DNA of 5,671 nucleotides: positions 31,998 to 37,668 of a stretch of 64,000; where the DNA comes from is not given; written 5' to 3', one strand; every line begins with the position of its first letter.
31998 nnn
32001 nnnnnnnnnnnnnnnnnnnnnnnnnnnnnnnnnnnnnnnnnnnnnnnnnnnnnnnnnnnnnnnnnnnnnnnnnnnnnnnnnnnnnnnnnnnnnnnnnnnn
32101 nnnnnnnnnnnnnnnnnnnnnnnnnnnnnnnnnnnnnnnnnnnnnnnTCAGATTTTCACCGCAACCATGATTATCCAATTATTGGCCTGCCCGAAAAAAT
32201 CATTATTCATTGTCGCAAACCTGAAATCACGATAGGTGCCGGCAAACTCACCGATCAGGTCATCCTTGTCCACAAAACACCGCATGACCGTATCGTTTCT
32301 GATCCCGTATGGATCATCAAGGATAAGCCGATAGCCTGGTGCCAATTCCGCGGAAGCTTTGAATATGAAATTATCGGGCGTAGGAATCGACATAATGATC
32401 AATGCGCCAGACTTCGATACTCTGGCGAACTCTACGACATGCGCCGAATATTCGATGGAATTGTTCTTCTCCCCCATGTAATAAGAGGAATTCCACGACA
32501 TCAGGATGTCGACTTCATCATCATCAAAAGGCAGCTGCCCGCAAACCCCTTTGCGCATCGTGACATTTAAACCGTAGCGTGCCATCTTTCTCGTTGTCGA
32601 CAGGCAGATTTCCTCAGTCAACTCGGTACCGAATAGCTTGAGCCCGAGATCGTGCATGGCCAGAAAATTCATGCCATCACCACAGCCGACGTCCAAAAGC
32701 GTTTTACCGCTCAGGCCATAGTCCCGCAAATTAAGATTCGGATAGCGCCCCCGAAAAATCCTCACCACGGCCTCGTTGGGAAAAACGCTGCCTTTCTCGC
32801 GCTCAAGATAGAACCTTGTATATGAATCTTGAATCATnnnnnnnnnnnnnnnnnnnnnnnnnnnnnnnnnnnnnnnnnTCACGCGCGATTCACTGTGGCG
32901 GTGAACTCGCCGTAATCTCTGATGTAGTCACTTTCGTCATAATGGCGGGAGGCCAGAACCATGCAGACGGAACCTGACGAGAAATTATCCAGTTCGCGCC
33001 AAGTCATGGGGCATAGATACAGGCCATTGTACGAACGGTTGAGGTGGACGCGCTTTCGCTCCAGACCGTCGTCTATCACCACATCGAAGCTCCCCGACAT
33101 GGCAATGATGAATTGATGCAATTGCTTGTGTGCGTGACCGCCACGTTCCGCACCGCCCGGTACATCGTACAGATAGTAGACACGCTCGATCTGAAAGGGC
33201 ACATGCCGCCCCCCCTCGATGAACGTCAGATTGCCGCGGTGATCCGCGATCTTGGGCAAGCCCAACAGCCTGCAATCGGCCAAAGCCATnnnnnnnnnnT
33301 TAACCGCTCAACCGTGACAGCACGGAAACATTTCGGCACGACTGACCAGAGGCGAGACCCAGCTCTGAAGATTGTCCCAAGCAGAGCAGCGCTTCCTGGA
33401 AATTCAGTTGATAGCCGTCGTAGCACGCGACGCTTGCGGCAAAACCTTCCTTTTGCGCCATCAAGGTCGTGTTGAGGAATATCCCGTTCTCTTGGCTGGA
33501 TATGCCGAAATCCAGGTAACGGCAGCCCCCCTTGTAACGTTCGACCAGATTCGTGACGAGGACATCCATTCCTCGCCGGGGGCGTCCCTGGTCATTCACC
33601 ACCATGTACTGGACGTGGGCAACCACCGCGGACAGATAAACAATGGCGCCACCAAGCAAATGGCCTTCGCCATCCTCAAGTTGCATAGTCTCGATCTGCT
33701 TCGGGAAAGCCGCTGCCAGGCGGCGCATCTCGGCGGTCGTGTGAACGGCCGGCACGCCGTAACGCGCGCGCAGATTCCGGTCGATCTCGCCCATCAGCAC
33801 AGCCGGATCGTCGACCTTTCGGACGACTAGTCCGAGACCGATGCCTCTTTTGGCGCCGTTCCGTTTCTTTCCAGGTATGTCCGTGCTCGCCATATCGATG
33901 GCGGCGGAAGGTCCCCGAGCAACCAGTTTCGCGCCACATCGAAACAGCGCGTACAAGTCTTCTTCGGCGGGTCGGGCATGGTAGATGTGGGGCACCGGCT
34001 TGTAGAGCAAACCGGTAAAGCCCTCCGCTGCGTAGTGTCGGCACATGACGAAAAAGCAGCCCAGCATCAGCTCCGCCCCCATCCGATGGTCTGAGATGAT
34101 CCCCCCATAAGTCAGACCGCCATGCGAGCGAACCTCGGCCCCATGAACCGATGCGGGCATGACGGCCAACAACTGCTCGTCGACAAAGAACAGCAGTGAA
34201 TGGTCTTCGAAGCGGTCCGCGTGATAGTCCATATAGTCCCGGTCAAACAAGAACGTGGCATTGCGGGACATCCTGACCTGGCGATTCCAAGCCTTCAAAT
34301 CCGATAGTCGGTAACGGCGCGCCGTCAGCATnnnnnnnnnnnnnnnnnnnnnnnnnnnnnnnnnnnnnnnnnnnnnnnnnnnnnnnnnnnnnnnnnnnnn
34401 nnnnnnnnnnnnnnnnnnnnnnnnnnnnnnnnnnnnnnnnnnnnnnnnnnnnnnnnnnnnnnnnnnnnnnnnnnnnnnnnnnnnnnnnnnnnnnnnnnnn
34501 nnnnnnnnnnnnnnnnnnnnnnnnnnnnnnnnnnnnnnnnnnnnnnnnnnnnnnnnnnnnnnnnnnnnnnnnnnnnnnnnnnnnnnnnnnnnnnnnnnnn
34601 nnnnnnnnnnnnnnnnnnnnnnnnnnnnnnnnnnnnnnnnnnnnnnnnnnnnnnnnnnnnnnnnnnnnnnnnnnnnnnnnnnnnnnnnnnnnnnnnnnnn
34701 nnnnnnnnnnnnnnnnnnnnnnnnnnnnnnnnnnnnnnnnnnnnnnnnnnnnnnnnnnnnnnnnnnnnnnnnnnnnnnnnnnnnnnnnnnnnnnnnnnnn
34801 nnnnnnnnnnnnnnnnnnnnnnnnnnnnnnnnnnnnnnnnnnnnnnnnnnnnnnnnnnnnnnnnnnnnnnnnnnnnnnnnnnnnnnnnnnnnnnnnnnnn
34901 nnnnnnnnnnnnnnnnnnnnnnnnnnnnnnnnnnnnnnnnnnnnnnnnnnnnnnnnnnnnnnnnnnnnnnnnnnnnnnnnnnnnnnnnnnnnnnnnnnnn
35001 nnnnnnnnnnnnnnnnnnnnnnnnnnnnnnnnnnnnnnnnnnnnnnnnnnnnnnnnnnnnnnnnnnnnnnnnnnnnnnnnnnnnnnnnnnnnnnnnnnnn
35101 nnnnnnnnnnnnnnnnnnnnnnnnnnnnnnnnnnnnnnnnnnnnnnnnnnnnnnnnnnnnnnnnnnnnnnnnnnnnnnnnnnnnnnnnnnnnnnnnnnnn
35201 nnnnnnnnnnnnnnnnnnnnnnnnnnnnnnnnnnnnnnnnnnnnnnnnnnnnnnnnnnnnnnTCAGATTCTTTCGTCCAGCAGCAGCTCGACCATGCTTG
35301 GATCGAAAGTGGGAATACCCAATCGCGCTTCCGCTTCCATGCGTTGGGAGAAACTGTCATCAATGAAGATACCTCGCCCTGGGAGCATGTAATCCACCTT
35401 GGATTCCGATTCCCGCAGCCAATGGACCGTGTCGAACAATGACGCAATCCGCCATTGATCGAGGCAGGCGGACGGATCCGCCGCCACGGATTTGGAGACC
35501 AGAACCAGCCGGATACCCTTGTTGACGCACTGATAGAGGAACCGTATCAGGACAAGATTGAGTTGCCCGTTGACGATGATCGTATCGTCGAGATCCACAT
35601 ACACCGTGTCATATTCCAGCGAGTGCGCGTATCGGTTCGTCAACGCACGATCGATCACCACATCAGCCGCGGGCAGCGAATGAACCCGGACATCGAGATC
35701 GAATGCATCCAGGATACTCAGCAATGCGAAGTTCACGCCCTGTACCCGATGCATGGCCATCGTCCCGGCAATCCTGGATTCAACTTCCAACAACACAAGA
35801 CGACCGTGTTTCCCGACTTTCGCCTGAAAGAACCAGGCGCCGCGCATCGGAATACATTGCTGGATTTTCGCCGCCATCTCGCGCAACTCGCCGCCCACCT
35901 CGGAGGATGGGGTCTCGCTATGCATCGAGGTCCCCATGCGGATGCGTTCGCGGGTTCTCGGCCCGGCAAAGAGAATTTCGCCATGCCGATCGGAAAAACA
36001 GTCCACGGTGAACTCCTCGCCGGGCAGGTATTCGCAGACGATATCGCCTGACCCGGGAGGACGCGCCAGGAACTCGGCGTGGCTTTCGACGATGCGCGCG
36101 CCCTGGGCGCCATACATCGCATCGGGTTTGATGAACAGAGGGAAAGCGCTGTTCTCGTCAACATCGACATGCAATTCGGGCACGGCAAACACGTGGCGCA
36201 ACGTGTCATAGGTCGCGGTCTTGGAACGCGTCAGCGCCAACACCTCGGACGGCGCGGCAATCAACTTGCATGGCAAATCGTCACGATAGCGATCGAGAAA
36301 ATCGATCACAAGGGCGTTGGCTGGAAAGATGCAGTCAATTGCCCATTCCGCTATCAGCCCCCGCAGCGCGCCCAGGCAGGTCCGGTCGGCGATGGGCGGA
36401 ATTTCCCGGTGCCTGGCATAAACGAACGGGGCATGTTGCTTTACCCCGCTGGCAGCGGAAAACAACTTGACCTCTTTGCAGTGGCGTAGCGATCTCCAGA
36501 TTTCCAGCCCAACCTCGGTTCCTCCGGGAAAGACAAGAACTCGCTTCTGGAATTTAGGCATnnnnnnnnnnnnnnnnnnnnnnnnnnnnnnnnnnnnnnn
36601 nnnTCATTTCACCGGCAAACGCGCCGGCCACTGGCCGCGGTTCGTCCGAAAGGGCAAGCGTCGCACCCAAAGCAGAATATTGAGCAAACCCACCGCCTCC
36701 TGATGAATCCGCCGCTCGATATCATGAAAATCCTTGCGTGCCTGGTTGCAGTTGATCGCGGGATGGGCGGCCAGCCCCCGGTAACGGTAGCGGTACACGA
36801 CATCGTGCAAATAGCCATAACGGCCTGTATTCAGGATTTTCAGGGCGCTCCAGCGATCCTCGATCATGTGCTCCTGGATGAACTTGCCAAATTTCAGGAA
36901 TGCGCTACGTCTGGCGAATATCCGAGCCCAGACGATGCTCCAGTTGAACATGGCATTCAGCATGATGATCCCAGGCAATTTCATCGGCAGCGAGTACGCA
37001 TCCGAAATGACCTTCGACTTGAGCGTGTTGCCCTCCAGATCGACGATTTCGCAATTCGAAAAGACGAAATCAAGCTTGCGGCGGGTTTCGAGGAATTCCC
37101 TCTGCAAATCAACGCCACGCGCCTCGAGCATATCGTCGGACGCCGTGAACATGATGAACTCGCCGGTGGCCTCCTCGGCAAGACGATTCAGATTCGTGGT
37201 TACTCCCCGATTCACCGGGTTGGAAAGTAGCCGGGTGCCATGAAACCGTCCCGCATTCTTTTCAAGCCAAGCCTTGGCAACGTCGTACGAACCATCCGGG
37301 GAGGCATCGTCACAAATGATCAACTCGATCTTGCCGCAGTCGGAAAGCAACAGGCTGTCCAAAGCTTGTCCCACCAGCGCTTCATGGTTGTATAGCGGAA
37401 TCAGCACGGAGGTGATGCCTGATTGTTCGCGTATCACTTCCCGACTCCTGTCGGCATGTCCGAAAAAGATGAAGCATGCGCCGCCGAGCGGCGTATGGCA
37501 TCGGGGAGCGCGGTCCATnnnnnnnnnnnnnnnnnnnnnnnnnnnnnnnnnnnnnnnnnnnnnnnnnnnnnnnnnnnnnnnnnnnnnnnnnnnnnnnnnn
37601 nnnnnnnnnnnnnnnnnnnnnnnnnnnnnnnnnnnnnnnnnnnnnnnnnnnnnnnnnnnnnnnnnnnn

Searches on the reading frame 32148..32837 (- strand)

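Call 14: search_protein_families(library=pfam, proteins=[window:32148-32837:-], max_evalue=0.0001)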
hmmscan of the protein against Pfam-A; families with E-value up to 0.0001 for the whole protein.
window:32148-32837:- (229 aa): 3 families
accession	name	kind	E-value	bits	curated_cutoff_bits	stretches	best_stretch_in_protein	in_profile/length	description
PF13649.12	Methyltransf_25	-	4.7e-10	40.5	27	1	48-124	2-80/97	Methyltransferase domain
PF08241.18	Methyltransf_11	-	4.6e-09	37.2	21.2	1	48-148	1-94/95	Methyltransferase domain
PF13847.12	Methyltransf_31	-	1.9e-06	28.1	27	1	43-153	3-113/145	Methyltransferase domain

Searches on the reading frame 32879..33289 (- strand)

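Call 14: search_protein_families(library=pfam, proteins=[window:32879-33289:-], max_evalue=0.0001)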
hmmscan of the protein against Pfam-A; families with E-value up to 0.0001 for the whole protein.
window:32879-33289:- (136 aa): 1 family
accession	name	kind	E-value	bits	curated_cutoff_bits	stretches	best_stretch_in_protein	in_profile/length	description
PF05523.17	FdtA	-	2e-58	196.3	23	1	5-133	2-130/131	WxcM-like, C-terminal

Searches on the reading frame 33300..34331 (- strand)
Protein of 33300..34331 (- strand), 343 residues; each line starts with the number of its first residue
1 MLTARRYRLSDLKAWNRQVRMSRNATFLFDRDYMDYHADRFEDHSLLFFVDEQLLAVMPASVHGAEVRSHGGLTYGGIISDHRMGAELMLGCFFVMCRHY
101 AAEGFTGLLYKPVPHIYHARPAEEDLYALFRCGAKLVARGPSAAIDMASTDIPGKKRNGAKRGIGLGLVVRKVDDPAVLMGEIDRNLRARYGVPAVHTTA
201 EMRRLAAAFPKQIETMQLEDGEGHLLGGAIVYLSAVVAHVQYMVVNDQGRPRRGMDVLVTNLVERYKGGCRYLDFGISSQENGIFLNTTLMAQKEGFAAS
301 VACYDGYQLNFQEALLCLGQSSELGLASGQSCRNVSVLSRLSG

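Call 14: search_protein_families(library=pfam, proteins=[window:33300-34331:-], max_evalue=0.0001)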
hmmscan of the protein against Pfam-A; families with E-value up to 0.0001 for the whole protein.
window:33300-34331:- (343 aa): 1 family
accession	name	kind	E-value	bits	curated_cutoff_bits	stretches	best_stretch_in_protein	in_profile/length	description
PF13480.13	Acetyltransf_6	-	8.8e-06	26.4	22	1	157-279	12-138/143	Acetyltransferase (GNAT) domain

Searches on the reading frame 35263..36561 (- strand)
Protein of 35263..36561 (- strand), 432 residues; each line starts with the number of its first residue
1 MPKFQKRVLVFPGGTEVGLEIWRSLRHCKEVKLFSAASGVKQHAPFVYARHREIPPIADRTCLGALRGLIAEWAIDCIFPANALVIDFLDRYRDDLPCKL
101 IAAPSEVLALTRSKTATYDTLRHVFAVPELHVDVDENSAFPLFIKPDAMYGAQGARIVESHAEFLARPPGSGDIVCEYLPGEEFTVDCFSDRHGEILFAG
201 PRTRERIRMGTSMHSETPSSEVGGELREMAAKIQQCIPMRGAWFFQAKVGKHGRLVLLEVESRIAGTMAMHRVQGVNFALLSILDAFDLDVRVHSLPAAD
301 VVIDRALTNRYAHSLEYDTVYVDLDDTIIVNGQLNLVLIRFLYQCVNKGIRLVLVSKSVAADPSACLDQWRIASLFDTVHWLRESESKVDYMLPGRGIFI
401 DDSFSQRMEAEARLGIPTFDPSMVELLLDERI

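Call 15: search_protein_families(library=pfam, proteins=[window:35263-36561:-], max_evalue=0.0001)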
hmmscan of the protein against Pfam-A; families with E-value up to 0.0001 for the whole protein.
window:35263-36561:- (432 aa): 2 families
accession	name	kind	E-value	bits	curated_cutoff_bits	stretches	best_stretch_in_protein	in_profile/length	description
PF15632.11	ATPgrasp_Ter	-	2.8e-19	69.6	29.1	1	174-290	6-112/131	ATP-grasp in the biosynthetic pathway with Ter operon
PF02655.19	ATP-grasp_3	-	8.8e-07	29.6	23.2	1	113-267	3-160/160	ATP-grasp domain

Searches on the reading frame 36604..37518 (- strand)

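Call 15: search_protein_families(library=pfam, proteins=[window:36604-37518:-], max_evalue=0.0001)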
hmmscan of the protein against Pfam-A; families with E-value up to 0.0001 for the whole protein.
window:36604-37518:- (304 aa): 1 family
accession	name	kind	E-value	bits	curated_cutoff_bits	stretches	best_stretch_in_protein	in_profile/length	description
PF00535.33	Glycos_transf_2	-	4.4e-19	69.5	23.3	1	37-134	1-94/168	Glycosyl transferase family 2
